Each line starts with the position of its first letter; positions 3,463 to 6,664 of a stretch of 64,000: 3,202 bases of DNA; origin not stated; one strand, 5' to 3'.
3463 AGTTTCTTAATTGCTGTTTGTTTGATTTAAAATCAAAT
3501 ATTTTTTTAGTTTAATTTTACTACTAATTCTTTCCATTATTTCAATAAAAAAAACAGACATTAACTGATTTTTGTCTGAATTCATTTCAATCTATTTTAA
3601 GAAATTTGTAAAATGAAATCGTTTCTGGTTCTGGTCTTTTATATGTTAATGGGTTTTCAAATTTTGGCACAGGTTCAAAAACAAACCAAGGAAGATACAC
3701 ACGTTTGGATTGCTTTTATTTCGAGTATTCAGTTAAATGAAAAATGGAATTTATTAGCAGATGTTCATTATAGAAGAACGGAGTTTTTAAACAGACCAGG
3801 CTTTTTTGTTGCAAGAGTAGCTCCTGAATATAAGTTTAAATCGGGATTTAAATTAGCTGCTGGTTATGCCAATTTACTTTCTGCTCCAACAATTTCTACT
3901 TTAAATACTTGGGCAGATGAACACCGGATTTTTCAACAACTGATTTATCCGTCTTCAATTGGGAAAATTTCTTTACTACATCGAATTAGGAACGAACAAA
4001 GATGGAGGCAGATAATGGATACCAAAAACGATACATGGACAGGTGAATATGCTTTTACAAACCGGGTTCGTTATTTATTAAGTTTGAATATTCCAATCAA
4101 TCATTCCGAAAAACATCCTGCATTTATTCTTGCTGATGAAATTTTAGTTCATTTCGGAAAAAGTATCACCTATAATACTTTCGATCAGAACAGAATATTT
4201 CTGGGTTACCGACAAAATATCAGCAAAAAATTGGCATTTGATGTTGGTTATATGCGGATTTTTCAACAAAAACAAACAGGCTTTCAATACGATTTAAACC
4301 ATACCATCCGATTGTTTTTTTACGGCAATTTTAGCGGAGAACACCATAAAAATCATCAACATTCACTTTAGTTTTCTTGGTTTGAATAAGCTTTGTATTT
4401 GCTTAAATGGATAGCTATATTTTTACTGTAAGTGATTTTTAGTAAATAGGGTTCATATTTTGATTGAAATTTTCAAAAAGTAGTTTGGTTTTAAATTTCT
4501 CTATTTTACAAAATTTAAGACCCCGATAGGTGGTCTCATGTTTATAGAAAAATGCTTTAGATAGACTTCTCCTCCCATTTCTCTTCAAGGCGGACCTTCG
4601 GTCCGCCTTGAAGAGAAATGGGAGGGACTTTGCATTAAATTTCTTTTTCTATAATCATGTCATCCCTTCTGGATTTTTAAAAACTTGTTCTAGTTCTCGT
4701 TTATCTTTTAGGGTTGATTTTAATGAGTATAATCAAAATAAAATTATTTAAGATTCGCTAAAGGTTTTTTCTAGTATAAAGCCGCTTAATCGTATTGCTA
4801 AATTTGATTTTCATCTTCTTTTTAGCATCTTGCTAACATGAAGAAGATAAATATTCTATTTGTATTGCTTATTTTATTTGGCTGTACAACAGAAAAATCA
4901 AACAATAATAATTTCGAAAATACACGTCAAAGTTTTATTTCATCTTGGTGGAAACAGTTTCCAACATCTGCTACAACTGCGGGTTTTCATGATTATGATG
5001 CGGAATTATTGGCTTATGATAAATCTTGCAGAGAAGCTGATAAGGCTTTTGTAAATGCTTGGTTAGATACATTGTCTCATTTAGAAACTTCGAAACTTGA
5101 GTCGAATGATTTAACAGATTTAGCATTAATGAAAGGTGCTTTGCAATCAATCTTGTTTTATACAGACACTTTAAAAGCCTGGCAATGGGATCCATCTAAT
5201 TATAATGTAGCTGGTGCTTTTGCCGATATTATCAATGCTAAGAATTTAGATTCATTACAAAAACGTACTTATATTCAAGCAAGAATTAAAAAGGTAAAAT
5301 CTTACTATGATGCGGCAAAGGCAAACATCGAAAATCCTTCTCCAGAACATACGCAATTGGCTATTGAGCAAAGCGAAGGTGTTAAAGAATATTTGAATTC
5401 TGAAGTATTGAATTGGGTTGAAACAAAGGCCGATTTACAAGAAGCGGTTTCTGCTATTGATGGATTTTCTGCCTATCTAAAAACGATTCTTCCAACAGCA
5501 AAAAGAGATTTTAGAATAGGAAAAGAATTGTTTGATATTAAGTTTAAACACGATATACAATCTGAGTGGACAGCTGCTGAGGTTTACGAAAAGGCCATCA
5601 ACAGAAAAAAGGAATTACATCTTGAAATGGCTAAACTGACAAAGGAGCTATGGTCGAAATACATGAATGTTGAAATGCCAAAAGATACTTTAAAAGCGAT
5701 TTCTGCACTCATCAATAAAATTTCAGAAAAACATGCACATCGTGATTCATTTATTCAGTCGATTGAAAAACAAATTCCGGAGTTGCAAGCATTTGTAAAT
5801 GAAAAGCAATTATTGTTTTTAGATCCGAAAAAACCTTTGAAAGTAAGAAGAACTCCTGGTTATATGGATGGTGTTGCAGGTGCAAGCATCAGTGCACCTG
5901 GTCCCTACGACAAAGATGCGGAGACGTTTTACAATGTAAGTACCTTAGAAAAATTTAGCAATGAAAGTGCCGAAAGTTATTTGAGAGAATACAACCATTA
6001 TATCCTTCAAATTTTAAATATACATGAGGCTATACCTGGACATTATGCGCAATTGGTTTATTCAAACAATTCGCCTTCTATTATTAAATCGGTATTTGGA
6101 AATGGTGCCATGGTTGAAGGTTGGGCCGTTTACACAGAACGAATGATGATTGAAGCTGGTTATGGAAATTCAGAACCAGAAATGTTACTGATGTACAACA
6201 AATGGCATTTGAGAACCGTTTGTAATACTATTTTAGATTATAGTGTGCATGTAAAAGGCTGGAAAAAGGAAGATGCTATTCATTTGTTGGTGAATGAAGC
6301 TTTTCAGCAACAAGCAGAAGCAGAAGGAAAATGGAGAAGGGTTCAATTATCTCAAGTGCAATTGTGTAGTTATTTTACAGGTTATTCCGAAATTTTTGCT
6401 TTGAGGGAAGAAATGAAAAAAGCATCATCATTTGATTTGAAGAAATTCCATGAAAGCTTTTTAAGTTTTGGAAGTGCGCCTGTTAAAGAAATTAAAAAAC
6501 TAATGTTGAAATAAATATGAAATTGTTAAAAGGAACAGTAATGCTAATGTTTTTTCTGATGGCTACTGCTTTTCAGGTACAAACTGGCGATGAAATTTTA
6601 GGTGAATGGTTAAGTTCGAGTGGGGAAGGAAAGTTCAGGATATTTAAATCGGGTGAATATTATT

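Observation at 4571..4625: Each MITE-like copy carries a different 51-55-bp perfect palindrome around a conserved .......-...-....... core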

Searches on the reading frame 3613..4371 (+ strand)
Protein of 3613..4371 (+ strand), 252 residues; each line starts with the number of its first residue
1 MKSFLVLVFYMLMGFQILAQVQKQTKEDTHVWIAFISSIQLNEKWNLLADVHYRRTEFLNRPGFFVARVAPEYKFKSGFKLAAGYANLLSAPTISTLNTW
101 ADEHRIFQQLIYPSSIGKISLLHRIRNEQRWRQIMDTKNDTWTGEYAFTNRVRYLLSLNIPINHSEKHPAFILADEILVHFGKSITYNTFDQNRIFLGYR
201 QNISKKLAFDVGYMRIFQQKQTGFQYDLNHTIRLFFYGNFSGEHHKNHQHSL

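Call 13: search_protein_families(library=pfam, proteins=[window:3613-4371:+])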
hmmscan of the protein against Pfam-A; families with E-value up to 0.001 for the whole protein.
window:3613-4371:+ (252 aa): 1 family
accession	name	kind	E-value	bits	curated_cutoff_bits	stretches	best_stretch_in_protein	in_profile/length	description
PF10677.15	DUF2490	-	9.9e-41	139.9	29.8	1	30-223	2-182/186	Protein of unknown function (DUF2490)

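Call 40: find_encoding_contigs(protein=window:3613-4371:+, flank=2500, max_places=10)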
Protein window:3613-4371:+ (252 aa): 1 contig read that carries it; 1 place shown.
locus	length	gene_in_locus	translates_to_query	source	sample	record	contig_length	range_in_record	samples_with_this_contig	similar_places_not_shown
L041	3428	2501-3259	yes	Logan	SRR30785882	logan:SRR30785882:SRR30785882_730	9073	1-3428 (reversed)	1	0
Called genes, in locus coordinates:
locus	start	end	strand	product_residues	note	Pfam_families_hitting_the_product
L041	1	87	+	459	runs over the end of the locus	PF03573:OprD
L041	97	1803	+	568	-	PF00149:Metallophos, PF02872:5_nucleotid_C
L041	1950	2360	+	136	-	-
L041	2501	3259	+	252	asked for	PF10677:DUF2490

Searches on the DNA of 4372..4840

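Call 16: search_rna_families(source=window, start=4372, end=4840, threshold=evalue, max_evalue=10, show_alignments=2)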
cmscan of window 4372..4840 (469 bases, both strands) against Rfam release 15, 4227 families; matches with E-value up to 10: 11.
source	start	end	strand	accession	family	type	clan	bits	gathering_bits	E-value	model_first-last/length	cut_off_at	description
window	4570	4626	+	RF00995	mir-616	Gene; miRNA;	-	31.3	100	7.2e-05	1-91/91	no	mir-616 microRNA precursor family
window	4572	4624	-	RF00884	MIR815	Gene; miRNA;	-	22.9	63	0.05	1-81/81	no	MIR815 microRNA precursor family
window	4572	4624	+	RF00884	MIR815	Gene; miRNA;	-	22.8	63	0.051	1-81/81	no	MIR815 microRNA precursor family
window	4487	4522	-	RF03956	mir-737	Gene; miRNA;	-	20.5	60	1.1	12-52/63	no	mir-737 microRNA precursor family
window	4588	4648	-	RF02677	NsiR4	Gene; sRNA;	-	19.1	40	0.077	1-65/65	no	Nitrogen stress-induced RNA 4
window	4571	4622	-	RF03537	Flavi_TBFV_SL6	Cis-reg;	-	18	38.3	0.086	1-45/45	no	Tick-borne Flavivirus short stem-loop SL6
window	4715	4753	+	RF02925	6A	Gene; sRNA;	-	17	41.2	2.2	1-52/52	no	6A RNA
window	4585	4709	+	RF02638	EF0605_EF0606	Gene; sRNA;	-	16.9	219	0.84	1-179/179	no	Enterococcus sRNA EF0605_EF0606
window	4479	4612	-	RF02638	EF0605_EF0606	Gene; sRNA;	-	16.7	219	0.97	1-179/179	no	Enterococcus sRNA EF0605_EF0606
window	4558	4777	+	RF02515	AfaR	Gene; sRNA;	-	15.6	100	2.7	1-234/234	no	AfaR small RNA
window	4715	4746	+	RF01898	mir-363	Gene; miRNA;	CL00110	13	58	6.2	25-56/80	no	mir-363 microRNA precursor family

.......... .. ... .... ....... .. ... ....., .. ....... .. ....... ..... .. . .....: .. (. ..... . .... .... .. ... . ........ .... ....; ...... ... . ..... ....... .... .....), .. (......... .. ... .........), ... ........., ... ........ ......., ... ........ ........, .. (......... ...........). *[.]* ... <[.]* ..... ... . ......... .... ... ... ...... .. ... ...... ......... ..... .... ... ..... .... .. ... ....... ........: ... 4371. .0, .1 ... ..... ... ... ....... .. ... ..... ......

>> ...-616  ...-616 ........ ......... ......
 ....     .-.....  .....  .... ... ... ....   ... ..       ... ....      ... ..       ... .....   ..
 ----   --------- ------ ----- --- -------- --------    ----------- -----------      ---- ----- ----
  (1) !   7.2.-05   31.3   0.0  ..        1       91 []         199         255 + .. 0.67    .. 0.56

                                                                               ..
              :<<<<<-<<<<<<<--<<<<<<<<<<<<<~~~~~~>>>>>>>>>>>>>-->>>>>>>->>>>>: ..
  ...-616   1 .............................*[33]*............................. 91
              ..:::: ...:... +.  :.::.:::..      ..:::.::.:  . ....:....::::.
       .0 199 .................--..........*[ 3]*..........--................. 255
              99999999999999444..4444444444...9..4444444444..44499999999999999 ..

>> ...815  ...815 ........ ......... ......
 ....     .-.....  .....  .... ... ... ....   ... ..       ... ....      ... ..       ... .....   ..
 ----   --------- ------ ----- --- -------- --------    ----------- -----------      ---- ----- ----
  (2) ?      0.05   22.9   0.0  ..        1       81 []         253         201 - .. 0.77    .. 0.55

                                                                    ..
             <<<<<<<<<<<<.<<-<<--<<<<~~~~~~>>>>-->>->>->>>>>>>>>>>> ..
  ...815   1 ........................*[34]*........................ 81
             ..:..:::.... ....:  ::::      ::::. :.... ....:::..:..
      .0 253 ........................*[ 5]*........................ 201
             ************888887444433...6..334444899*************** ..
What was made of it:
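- On Described structured RNA family (Rfam 15): The permissive scan of copy 1 gave only generic hairpin hits far below threshold (call 16).
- A 24-27-bp perfect duplex is the size of small-RNA precursors; cmscan's only weak hits are miRNA hairpin models, far below their thresholds (call 16).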

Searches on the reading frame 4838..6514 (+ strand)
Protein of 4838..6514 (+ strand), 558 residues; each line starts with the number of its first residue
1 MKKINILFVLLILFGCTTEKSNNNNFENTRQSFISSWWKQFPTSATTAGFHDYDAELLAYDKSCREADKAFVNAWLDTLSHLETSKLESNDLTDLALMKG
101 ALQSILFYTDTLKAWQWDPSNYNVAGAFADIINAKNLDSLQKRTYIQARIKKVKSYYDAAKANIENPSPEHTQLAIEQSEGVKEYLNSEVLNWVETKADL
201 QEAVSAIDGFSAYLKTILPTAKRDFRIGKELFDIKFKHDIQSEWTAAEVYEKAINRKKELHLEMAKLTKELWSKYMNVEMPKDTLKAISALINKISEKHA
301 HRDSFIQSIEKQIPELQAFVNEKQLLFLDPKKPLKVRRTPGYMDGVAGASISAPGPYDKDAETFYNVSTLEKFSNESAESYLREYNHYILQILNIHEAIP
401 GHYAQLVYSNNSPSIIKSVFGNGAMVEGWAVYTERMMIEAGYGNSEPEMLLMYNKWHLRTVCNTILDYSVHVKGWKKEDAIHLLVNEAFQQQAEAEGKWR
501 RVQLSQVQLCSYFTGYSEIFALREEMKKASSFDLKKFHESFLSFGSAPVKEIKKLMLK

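Call 13: search_protein_families(library=pfam, proteins=[window:4838-6514:+])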
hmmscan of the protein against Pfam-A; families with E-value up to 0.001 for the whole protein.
window:4838-6514:+ (558 aa): 1 family
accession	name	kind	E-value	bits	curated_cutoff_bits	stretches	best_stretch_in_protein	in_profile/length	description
PF05960.17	DUF885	-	1e-95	322.8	32.4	1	42-556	1-532/532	Bacterial protein of unknown function (DUF885)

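Call 45: find_encoding_contigs(protein=window:4838-6514:+, flank=1500, max_places=10)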
Protein window:4838-6514:+ (558 aa): 1 contig read that carries it; 1 place shown.
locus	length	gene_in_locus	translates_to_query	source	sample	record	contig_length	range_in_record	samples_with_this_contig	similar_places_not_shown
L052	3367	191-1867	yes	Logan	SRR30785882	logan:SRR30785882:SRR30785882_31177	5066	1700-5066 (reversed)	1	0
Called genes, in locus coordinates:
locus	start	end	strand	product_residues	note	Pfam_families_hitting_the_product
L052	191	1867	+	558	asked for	PF05960:DUF885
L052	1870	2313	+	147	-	PF09917:DUF2147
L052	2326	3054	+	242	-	-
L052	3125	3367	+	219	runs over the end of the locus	PF01578:Cytochrom_C_asm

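Call 48: find_homologous_proteins(query=window:4838-6514:+, max_evalue=1e-100)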
Query window:4838-6514:+ (558 aa): 7056 proteins with E <= 1e-100 among 8000 candidates; the best 120 are listed.
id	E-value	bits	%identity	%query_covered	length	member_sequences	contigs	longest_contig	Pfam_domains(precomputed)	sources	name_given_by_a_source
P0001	0.0e+0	1261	100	100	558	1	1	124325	PF05960.18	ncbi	-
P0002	0.0e+0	1256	99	100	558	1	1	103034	PF05960.18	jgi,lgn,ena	jgi:uncharacterized protein (DUF885 family)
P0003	0.0e+0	1245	98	100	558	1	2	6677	PF05960.18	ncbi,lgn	-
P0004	0.0e+0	1111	87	100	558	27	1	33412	PF05960.18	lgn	-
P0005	0.0e+0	1107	87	100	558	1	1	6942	PF05960.18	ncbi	ncbi:MAG: DUF885 domain-containing protein [Bacteroidia bacterium]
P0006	2.3e-223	761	60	99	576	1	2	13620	PF05960.18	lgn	-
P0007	1.3e-221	755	60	100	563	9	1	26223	PF05960.18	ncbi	ncbi:DUF885 domain-containing protein [Bacteroidota bacterium]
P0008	1.1e-219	749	60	99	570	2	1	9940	PF05960.18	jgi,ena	-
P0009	4.2e-217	740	59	100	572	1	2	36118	PF05960.18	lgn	-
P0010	5.1e-216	737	58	99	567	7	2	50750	PF05960.18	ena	-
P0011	6.7e-216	736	59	100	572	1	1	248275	PF05960.18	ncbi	-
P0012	2.3e-213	728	58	99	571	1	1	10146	PF05960.18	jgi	-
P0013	1.0e-209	716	57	100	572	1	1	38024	PF05960.18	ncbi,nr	ncbi:MAG: DUF885 domain-containing protein [Bacteroidota bacterium]|nr:DUF885 domain-containing prot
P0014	6.4e-196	670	56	100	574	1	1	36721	PF05960.18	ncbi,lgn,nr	ncbi:MAG: DUF885 domain-containing protein [Bacteroidia bacterium]|nr:DUF885 domain-containing prote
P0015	4.5e-194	664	54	100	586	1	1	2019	PF05960.18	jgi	-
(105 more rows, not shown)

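Call 49: find_encoding_contigs(protein=P0002, flank=10000, max_places=6)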
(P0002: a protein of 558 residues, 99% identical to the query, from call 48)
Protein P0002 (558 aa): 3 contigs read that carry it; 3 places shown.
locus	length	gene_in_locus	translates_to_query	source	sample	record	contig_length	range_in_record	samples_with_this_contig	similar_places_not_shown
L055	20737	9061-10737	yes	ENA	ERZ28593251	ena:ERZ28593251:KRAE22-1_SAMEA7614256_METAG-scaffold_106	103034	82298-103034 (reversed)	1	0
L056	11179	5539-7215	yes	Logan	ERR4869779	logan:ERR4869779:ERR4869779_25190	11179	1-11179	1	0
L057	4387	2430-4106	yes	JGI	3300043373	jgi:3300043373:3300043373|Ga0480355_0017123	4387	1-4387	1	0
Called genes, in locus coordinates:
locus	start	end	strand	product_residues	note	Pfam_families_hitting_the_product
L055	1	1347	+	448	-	?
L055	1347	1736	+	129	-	PF00581:Rhodanese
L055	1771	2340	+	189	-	PF04143:Sulf_transp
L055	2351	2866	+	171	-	PF20398:DUF6691, PF04143:Sulf_transp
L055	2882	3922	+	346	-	PF21342:SoxA-TsdA_cyt-c, PF00034:Cytochrom_C, PF13442:Cytochrome_CBB3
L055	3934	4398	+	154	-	PF02635:DsrE (weak)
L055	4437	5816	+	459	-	PF03573:OprD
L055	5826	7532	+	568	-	PF00149:Metallophos, PF02872:5_nucleotid_C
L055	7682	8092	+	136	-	-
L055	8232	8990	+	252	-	PF10677:DUF2490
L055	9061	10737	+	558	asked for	PF05960:DUF885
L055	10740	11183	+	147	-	PF09917:DUF2147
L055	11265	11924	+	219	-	PF01578:Cytochrom_C_asm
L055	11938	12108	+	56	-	PF20077:CcmD_alt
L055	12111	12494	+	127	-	PF03100:CcmE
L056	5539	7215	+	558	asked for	PF05960:DUF885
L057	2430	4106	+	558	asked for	PF05960:DUF885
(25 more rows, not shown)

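Call 50: find_encoding_contigs(protein=P0004, flank=10000, max_places=6)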
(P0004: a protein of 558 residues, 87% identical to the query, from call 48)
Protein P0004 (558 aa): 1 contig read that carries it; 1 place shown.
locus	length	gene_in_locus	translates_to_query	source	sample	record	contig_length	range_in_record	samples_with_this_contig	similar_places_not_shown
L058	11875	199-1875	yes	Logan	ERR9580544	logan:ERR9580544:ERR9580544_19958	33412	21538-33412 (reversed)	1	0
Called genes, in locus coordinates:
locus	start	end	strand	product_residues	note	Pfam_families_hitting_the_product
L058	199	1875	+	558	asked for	PF05960:DUF885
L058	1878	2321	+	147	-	PF09917:DUF2147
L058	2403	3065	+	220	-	PF01578:Cytochrom_C_asm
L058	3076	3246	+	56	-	PF20077:CcmD_alt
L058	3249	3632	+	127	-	PF03100:CcmE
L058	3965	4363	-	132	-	PF01850:PIN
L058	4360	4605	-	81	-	-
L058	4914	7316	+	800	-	PF01578:Cytochrom_C_asm, PF16327:CcmF_C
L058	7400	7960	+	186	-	PF08207:EFP_N, PF01132:EFP, PF09285:Elong-fact-P_C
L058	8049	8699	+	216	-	PF01852:START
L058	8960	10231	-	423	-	PF05496:RuvB_N, PF01078:Mg_chelatase (faint), PF00004:AAA, PF13173:AAA_14 (weak), PF16193:AAA_assoc_2, PF12002:MgsA_C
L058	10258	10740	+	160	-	PF03330:DPBB_1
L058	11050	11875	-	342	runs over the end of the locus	PF13743:Thioredoxin_5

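Call 52: find_encoding_contigs(protein=P0005, flank=6000, max_places=6)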
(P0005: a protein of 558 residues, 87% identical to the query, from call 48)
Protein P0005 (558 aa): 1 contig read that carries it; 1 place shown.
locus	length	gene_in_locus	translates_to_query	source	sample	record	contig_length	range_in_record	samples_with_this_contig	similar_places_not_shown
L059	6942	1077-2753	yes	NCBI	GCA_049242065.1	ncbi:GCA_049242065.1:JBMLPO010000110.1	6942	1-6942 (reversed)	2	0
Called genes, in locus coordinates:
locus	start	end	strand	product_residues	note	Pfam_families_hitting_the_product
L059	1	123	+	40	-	?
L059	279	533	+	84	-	-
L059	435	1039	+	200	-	PF10677:DUF2490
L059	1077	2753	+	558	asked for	PF05960:DUF885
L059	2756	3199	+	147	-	PF09917:DUF2147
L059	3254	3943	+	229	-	PF01578:Cytochrom_C_asm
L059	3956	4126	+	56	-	PF20077:CcmD_alt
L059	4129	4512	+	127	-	PF03100:CcmE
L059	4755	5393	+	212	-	-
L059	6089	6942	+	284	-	PF01578:Cytochrom_C_asm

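Call 53: find_encoding_contigs(protein=P0003, flank=6000, max_places=6)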
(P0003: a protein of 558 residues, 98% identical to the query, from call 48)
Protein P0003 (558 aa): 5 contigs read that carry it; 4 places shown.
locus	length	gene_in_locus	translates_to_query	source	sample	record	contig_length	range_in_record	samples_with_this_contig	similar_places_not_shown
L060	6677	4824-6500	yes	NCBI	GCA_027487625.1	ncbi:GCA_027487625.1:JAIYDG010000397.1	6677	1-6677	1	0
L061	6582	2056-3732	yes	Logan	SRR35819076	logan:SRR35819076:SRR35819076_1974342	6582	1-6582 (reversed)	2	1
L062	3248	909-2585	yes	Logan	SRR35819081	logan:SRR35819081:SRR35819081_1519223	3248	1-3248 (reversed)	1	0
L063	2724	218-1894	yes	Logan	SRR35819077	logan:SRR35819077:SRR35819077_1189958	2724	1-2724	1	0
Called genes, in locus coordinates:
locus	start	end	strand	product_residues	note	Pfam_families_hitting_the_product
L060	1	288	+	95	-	?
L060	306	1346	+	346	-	PF21342:SoxA-TsdA_cyt-c, PF00034:Cytochrom_C, PF13442:Cytochrome_CBB3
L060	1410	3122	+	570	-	PF00149:Metallophos, PF02872:5_nucleotid_C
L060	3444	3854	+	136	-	-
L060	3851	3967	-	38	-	-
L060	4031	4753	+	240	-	PF10677:DUF2490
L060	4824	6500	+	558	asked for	PF05960:DUF885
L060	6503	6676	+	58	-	?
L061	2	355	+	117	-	?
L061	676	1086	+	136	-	-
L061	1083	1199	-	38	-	-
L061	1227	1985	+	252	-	PF10677:DUF2490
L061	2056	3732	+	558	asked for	PF05960:DUF885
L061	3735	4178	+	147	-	PF09917:DUF2147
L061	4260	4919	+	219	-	PF01578:Cytochrom_C_asm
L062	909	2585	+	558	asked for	PF05960:DUF885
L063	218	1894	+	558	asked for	PF05960:DUF885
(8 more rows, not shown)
